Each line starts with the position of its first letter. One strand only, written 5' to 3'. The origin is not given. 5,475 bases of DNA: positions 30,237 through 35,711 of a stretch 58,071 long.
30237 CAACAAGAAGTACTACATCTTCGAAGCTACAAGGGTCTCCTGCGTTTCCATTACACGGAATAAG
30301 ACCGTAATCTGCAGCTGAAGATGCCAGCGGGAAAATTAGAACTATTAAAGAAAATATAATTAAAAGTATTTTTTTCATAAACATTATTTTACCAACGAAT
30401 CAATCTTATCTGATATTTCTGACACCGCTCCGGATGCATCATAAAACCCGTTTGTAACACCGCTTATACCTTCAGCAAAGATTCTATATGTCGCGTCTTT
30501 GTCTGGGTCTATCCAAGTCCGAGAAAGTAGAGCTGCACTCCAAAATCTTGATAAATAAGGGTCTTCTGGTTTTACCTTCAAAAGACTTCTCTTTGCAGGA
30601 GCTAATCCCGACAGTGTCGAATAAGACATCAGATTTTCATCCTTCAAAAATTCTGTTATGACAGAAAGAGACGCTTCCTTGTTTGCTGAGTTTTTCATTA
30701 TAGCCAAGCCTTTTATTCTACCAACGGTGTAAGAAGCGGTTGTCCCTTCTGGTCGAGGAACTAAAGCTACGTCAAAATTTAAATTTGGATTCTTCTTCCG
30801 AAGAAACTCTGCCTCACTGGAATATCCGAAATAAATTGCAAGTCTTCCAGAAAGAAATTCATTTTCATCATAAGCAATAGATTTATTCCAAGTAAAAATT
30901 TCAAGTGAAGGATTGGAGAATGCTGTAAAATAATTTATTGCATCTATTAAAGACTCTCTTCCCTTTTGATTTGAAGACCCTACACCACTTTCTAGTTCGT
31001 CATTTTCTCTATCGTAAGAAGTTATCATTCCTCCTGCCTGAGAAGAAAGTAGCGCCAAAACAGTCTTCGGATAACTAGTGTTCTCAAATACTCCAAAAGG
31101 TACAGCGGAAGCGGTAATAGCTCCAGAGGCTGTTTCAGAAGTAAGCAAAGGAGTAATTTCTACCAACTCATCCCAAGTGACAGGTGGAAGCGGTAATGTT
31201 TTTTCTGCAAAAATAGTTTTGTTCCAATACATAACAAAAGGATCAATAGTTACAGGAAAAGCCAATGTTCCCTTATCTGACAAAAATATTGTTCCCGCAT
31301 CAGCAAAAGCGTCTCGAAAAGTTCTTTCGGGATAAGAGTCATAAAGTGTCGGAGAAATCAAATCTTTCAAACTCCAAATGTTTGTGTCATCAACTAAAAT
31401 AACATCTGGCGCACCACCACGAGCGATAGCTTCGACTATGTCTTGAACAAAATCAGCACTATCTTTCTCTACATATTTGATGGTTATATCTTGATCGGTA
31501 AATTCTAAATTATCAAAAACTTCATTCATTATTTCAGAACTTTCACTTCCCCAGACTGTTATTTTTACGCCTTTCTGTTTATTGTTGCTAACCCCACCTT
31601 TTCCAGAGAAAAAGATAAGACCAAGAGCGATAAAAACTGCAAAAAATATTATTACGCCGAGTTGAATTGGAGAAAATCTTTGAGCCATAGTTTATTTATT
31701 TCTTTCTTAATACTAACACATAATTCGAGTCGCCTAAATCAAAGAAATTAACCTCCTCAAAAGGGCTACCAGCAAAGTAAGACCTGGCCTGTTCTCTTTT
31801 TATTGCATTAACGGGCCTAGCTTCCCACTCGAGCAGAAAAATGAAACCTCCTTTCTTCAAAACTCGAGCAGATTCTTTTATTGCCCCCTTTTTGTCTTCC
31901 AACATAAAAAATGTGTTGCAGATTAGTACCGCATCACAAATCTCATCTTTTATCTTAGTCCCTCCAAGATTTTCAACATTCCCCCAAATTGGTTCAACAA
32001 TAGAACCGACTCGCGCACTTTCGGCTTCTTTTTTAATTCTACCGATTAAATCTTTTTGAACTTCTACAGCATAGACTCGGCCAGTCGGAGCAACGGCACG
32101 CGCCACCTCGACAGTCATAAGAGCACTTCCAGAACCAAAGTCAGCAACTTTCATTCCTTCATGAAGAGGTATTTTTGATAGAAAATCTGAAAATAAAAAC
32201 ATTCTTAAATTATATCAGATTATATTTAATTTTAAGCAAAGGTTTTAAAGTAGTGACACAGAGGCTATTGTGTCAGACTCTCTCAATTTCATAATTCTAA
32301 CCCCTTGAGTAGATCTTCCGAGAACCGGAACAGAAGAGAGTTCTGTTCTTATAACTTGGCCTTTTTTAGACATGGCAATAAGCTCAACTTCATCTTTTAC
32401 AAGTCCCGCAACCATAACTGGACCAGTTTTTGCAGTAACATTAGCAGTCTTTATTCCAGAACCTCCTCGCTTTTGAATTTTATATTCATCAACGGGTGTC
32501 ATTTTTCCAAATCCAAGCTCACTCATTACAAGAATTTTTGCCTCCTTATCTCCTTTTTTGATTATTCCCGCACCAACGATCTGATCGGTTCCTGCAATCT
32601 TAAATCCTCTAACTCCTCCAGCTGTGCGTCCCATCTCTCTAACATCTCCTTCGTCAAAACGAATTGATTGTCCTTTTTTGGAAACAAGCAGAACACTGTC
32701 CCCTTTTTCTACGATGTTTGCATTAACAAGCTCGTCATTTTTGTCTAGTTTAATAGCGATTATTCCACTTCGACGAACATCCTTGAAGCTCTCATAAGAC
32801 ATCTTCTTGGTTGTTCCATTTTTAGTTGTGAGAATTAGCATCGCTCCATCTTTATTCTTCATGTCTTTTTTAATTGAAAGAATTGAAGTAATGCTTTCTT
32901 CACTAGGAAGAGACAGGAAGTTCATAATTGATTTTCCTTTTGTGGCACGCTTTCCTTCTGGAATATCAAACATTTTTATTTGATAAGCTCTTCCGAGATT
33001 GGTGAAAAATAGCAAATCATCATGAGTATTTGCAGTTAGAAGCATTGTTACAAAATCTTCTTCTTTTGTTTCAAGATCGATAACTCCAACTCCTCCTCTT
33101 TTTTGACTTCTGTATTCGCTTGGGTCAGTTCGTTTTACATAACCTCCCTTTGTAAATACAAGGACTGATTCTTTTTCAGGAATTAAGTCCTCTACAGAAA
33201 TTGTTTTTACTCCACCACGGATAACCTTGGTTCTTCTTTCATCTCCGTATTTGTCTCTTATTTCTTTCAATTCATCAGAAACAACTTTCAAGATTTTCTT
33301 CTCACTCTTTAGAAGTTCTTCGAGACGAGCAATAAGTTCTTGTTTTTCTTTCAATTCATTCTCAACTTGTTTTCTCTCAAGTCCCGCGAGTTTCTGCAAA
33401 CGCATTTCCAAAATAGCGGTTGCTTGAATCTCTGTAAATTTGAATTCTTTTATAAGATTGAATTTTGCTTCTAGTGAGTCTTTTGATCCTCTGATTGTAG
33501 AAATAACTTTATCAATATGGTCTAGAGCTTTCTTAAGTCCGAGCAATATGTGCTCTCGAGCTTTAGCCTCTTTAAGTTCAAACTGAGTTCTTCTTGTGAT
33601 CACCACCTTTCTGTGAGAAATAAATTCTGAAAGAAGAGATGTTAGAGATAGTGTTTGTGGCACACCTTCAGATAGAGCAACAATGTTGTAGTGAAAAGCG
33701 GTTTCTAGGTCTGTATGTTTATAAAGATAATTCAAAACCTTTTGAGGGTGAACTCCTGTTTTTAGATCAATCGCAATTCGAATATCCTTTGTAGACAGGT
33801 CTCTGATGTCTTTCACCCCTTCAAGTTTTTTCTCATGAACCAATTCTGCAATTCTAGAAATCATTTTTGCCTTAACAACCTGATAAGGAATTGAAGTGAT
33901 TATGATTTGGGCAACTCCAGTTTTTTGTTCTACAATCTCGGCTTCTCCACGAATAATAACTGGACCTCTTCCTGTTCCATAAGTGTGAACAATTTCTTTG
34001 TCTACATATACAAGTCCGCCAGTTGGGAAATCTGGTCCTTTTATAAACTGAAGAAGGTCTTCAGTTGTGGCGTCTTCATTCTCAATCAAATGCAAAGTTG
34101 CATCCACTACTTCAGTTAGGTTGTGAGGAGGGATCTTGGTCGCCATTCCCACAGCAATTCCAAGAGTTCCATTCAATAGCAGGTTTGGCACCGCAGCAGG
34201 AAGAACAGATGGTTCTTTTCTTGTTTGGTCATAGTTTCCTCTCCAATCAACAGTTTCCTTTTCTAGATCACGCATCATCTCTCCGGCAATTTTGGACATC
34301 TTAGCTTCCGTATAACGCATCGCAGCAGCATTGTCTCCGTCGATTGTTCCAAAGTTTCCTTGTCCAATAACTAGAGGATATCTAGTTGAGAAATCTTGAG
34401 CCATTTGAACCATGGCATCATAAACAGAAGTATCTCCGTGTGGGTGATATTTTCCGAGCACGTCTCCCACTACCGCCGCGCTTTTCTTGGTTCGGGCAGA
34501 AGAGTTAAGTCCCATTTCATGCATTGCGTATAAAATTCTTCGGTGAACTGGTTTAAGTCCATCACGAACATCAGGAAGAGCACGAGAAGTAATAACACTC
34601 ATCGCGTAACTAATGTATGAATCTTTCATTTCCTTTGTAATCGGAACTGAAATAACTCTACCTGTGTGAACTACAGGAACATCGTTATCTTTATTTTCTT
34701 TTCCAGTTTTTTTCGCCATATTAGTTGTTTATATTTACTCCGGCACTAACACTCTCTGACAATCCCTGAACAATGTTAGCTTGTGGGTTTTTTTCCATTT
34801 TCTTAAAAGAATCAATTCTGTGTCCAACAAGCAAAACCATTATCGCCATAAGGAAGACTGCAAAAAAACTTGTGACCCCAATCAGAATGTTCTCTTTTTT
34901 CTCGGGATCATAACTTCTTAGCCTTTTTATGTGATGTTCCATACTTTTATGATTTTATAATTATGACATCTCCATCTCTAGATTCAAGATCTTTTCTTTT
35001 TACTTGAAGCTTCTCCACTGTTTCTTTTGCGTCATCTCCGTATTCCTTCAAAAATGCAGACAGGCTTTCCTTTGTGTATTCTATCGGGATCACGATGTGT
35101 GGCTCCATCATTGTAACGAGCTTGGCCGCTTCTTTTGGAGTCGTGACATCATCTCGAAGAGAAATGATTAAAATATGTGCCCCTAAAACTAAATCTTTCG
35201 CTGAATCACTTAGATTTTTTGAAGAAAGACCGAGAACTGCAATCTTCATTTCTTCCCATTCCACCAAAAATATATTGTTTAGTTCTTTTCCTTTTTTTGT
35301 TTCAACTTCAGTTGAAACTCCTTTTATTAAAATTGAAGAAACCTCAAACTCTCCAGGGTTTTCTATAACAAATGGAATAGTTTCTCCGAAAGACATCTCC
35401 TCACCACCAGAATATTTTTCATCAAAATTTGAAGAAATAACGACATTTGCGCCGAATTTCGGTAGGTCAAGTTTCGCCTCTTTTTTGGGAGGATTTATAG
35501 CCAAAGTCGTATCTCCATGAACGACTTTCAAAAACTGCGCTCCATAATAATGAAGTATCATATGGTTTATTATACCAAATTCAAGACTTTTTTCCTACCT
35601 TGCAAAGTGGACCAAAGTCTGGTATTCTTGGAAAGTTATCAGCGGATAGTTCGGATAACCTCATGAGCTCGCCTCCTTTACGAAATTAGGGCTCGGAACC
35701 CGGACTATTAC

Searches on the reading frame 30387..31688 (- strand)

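Call 47: search_protein_families(library=pfam, proteins=[window:30387-31688:-], max_evalue=0.01)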
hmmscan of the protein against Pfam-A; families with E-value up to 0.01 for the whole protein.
window:30387-31688:- (434 aa): 2 families
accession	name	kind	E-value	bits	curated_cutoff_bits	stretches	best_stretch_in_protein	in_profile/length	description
PF13416.11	SBP_bac_8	-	2.5e-24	87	27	1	65-369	9-265/279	Bacterial extracellular solute-binding protein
PF01547.30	SBP_bac_1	-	1.1e-19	72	26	1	51-348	5-297/307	Bacterial extracellular solute-binding protein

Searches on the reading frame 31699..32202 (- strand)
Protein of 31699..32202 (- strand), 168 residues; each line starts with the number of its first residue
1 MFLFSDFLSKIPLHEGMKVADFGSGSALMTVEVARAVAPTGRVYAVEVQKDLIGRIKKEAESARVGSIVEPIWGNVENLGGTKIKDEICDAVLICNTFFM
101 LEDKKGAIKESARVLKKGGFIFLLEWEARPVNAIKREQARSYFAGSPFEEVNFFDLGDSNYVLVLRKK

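Call 47: search_protein_families(library=pfam, proteins=[window:31699-32202:-], max_evalue=0.01)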
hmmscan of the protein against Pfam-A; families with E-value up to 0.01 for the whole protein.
window:31699-32202:- (168 aa): 11 families
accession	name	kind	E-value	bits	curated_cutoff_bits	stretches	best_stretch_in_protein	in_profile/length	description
PF08241.18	Methyltransf_11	-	3.1e-13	50.6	21.2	1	21-122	2-94/95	Methyltransferase domain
PF13649.12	Methyltransf_25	-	6.6e-11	43.2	27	1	19-119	1-97/97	Methyltransferase domain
PF01209.24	Ubie_methyltran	-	6.8e-10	39.1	20.1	1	14-133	46-160/233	ubiE/COQ5 methyltransferase family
PF13847.12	Methyltransf_31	-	1.6e-09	38.1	27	1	14-125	2-111/145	Methyltransferase domain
PF08704.16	GCD14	-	1.5e-07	31.8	26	1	10-115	35-135/247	tRNA methyltransferase complex GCD14 subunit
PF08242.18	Methyltransf_12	-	2.8e-06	28.4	30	1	21-121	2-98/98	Methyltransferase domain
PF01135.25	PCMT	-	3.3e-05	24.2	20.3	1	6-61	67-119/210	Protein-L-isoaspartate(D-aspartate) O-methyltransferase (PCMT)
PF13489.12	Methyltransf_23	-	3.8e-05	23.9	27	1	7-137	12-130/164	Methyltransferase domain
PF05148.21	Methyltransf_8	-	0.0003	21.2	27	1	84-131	118-164/219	Hypothetical methyltransferase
PF05175.20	MTS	-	0.002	18.3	23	1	8-125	24-140/170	Methyltransferase small domain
PF02475.24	TRM5-TYW2_MTfase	-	0.0025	18.2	28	1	15-122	36-134/164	TRM5/TYW2 methyltransferase domain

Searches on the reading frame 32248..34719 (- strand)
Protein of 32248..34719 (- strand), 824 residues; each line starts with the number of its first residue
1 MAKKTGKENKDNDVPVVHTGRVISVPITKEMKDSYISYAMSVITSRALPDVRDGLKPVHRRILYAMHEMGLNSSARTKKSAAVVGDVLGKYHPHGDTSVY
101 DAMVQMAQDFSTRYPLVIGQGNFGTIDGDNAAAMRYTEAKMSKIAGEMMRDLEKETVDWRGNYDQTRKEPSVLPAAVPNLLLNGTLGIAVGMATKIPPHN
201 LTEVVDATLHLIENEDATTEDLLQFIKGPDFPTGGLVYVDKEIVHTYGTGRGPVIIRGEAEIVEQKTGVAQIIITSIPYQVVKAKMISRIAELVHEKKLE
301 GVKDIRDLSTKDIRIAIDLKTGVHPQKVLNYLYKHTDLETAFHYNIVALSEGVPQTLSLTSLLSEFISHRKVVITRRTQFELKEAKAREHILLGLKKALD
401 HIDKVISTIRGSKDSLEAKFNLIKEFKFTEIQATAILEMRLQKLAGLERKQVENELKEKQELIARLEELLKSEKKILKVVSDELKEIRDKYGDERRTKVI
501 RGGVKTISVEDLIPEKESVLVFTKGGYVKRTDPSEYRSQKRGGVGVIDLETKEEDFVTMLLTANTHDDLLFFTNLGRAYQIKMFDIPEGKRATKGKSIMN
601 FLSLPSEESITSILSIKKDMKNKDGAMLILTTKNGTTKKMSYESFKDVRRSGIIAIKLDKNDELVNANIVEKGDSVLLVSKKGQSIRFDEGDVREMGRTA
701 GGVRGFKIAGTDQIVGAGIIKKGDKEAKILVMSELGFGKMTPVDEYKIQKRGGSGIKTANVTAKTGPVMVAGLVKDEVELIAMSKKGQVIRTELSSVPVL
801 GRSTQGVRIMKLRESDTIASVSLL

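Call 47: search_protein_families(library=pfam, proteins=[window:32248-34719:-], max_evalue=0.01)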
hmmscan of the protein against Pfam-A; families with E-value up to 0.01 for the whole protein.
window:32248-34719:- (824 aa): 3 families
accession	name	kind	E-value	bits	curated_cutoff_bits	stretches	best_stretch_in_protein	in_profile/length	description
PF00521.26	DNA_topoisoIV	-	1.4e-159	532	31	1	46-485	1-432/432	DNA gyrase/topoisomerase IV, subunit A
PF03989.18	DNA_gyraseA_C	-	1.4e-63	210.5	27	6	779-822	2-45/48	DNA gyrase C-terminal domain, beta-propeller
PF03993.17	DUF349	-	0.0064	17.2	23.9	0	441-491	17-66/75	Domain of Unknown Function (DUF349)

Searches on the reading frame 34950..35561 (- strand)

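Call 48: search_protein_families(library=pfam, proteins=[window:34950-35561:-], max_evalue=0.01)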
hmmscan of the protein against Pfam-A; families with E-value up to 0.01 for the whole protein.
window:34950-35561:- (204 aa): 1 family
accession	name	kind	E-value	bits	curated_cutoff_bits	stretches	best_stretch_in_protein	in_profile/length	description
PF13483.12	Lactamase_B_3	-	7.4e-14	52.5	24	1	4-160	3-159/160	Beta-lactamase superfamily domain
